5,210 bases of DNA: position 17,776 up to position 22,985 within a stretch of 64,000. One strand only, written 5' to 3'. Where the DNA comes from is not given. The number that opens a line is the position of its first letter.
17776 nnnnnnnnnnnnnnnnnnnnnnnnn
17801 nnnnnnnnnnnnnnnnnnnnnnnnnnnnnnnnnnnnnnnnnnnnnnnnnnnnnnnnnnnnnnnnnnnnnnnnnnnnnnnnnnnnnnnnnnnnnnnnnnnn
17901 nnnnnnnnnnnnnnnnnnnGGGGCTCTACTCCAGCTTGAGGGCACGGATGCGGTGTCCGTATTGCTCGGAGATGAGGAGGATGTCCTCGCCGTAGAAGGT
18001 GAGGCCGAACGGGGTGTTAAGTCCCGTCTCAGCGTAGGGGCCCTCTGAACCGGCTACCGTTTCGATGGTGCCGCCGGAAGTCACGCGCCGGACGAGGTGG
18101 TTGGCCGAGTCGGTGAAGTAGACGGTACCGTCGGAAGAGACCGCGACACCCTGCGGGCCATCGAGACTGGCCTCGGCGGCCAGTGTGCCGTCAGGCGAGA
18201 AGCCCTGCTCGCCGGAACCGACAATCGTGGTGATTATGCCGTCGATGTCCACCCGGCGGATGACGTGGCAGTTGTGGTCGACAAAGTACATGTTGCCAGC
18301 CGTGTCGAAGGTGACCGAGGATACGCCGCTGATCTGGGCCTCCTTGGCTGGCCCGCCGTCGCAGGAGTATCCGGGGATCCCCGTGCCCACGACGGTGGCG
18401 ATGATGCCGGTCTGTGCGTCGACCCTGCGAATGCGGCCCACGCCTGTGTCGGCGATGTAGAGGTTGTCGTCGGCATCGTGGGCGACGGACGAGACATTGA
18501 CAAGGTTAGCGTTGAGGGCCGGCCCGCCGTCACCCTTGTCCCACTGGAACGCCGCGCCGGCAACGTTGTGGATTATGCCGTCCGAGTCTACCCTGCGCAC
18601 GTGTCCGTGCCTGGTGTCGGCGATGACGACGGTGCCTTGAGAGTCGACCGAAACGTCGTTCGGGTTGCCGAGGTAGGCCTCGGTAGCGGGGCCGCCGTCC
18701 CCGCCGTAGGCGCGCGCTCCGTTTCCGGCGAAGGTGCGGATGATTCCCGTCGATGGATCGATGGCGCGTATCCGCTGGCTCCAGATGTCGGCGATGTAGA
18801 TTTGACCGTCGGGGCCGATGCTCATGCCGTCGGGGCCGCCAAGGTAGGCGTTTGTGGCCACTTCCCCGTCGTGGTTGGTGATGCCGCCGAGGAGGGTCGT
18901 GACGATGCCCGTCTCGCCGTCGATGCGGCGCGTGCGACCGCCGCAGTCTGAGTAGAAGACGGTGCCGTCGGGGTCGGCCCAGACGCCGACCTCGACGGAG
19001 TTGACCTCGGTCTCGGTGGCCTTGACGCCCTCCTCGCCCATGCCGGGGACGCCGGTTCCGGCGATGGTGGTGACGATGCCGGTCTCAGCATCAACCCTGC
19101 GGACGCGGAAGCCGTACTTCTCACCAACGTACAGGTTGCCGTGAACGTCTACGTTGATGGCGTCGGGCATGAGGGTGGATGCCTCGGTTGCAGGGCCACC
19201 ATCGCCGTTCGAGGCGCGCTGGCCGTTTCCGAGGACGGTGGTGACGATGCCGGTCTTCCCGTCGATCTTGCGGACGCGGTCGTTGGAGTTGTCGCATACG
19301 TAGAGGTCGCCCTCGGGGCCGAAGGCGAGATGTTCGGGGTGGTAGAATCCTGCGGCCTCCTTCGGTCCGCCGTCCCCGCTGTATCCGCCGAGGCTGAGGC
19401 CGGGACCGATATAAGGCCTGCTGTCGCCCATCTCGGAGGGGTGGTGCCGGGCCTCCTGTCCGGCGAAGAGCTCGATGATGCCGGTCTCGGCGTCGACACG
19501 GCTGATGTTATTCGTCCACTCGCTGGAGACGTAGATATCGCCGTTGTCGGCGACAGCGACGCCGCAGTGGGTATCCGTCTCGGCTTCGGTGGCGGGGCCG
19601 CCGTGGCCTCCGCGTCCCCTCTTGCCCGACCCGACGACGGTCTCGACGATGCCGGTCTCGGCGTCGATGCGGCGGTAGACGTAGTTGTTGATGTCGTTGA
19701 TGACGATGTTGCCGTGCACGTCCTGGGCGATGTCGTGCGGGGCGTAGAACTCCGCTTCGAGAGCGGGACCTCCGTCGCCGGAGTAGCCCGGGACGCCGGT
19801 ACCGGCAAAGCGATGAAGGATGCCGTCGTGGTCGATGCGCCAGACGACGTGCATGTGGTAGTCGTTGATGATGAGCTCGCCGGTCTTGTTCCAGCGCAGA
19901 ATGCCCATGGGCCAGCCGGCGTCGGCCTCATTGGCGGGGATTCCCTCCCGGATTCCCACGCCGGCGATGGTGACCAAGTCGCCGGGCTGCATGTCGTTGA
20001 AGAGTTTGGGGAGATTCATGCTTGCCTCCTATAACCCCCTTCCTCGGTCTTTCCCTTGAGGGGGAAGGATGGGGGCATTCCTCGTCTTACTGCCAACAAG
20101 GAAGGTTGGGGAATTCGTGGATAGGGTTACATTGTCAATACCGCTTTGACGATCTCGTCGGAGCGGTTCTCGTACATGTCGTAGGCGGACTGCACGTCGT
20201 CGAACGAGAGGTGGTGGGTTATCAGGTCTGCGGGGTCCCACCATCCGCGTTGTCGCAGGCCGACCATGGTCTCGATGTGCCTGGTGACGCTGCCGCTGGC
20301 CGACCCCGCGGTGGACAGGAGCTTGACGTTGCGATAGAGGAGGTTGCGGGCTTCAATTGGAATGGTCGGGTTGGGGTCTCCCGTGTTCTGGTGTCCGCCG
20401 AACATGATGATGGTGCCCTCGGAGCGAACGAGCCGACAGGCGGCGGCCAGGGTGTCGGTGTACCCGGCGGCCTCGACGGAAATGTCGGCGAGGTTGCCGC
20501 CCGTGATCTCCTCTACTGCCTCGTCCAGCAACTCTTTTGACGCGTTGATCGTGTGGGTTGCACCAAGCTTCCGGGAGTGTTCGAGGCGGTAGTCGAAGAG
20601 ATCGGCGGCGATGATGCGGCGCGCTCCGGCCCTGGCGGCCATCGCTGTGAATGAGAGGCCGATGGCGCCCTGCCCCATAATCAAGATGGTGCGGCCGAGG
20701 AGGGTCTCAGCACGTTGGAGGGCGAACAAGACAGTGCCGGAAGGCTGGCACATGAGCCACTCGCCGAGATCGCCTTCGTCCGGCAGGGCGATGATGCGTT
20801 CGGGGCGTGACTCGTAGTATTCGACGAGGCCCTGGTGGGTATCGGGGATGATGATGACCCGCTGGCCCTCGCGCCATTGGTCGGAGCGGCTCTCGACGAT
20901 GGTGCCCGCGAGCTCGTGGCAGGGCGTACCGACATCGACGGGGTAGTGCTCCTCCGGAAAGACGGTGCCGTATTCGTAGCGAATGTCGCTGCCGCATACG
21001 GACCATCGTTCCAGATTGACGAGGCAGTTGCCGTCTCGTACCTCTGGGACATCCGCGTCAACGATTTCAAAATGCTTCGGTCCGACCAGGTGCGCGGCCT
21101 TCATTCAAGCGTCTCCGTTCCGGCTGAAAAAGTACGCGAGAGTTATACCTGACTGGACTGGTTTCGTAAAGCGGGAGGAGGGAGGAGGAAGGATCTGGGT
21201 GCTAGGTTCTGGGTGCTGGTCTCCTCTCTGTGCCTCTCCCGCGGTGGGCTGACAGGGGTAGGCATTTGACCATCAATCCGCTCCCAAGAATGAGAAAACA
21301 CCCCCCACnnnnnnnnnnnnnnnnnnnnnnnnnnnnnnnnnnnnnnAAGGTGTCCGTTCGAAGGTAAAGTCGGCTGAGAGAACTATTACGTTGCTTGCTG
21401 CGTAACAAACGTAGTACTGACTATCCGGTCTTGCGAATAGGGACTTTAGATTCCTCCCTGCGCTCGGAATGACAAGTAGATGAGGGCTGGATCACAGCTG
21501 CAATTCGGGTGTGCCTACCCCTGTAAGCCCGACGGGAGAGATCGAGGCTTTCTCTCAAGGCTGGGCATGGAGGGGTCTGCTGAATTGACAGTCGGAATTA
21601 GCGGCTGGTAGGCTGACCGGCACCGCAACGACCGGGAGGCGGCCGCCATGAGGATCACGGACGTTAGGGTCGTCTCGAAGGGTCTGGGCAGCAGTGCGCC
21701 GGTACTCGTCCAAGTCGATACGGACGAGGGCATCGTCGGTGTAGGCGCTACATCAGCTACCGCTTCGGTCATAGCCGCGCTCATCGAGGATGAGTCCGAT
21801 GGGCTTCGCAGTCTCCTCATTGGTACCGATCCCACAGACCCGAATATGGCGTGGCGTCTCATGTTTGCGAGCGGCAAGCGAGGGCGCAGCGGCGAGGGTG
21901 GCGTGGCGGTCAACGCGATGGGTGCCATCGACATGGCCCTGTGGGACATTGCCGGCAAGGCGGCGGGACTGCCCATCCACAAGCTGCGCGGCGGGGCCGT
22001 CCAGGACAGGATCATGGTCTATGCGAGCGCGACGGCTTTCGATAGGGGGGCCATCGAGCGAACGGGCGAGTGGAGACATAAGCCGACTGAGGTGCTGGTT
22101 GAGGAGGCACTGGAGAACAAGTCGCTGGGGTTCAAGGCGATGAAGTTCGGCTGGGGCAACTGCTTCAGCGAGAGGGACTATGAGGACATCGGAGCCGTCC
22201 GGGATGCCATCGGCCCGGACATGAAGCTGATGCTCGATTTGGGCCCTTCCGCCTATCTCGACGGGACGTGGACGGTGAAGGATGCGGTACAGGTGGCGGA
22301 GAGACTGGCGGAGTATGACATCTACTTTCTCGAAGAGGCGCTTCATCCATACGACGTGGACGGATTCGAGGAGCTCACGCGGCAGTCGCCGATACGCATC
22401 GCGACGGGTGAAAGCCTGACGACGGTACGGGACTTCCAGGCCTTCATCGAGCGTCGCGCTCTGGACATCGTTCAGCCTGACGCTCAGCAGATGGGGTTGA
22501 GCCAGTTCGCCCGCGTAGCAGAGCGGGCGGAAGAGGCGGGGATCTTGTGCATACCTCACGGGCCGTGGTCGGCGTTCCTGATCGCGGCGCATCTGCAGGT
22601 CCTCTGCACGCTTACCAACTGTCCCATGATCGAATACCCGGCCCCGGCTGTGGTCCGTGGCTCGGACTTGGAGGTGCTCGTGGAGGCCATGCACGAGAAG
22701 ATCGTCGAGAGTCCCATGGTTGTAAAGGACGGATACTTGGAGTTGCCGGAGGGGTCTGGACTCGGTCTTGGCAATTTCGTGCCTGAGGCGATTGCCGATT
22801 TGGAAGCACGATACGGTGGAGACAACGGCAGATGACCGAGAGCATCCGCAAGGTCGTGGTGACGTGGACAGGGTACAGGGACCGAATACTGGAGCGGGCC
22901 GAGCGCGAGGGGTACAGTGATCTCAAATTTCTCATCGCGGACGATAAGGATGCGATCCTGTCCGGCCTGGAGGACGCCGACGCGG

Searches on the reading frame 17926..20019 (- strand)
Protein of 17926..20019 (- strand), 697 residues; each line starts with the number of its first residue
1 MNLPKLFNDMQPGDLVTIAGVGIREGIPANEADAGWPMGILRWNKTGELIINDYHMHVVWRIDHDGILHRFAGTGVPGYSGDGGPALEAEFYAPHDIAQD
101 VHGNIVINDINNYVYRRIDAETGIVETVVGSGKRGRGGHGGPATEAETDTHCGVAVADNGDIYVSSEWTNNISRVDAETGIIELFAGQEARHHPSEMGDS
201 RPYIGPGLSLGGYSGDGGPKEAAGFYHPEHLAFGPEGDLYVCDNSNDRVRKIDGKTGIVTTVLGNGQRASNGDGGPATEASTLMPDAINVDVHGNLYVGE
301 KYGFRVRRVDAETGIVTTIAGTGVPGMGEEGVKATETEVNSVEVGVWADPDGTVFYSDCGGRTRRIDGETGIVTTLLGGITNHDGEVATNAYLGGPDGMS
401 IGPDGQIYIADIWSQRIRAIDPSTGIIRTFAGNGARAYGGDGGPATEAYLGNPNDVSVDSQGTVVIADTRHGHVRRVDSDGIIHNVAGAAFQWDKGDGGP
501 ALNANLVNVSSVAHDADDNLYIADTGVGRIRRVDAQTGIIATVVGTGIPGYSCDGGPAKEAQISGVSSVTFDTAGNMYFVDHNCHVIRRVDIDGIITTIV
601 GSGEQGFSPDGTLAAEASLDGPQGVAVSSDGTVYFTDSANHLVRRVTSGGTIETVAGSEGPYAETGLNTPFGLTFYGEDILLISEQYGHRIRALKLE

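Call 59: search_protein_families(library=pfam, proteins=[window:17926-20019:-], max_evalue=0.001)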
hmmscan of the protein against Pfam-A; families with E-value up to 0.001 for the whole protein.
window:17926-20019:- (697 aa): 6 families
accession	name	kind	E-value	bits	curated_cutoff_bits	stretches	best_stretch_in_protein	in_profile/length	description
PF25021.1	TEN_NHL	-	6.6e-52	177.1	27.1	7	610-662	132-182/357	Teneurin NHL domain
PF01436.27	NHL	-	2.4e-24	84.5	20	2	619-644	1-26/28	NHL repeat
PF08450.18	SGL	-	7.9e-09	35.9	26.3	0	380-426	170-216/246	SMP-30/Gluconolactonase/LRE-like region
PF24684.1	Vgb_lyase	-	3.3e-07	29.8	50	0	564-654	55-131/290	Virginiamycin B lyase family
PF20067.5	SSL_N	-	9.3e-07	29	18.9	0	228-241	23-36/46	Strictosidine synthase-like, N-terminal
PF13449.12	Phytase-like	-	0.0002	21.8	27.6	0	153-181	72-100/284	Esterase-like activity of phytase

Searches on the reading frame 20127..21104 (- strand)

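Call 59: search_protein_families(library=pfam, proteins=[window:20127-21104:-], max_evalue=0.001)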
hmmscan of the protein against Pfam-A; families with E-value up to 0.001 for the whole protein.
window:20127-21104:- (325 aa): 3 families
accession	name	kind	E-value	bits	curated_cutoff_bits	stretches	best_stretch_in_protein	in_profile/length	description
PF00107.32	ADH_zinc_N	-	2.2e-21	76.6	31.8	1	147-272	1-119/129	Zinc-binding dehydrogenase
PF16912.11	Glu_dehyd_C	-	4e-10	40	34.9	1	137-323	31-209/211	Glucose dehydrogenase C-terminus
PF08240.17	ADH_N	-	1.2e-08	35.6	23.5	1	24-87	2-64/104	Alcohol dehydrogenase GroES-like domain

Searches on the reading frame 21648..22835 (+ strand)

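Call 59: search_protein_families(library=pfam, proteins=[window:21648-22835:+], max_evalue=0.001)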
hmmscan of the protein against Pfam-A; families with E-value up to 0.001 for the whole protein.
window:21648-22835:+ (395 aa): 2 families
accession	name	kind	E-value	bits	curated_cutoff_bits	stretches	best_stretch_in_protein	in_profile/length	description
PF13378.12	MR_MLE_C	-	5.6e-51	173.8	29.4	1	151-374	3-213/219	Enolase C-terminal domain-like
PF02746.21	MR_MLE_N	-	1.2e-15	58.2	22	1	17-115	27-117/117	Mandelate racemase / muconate lactonizing enzyme, N-terminal domain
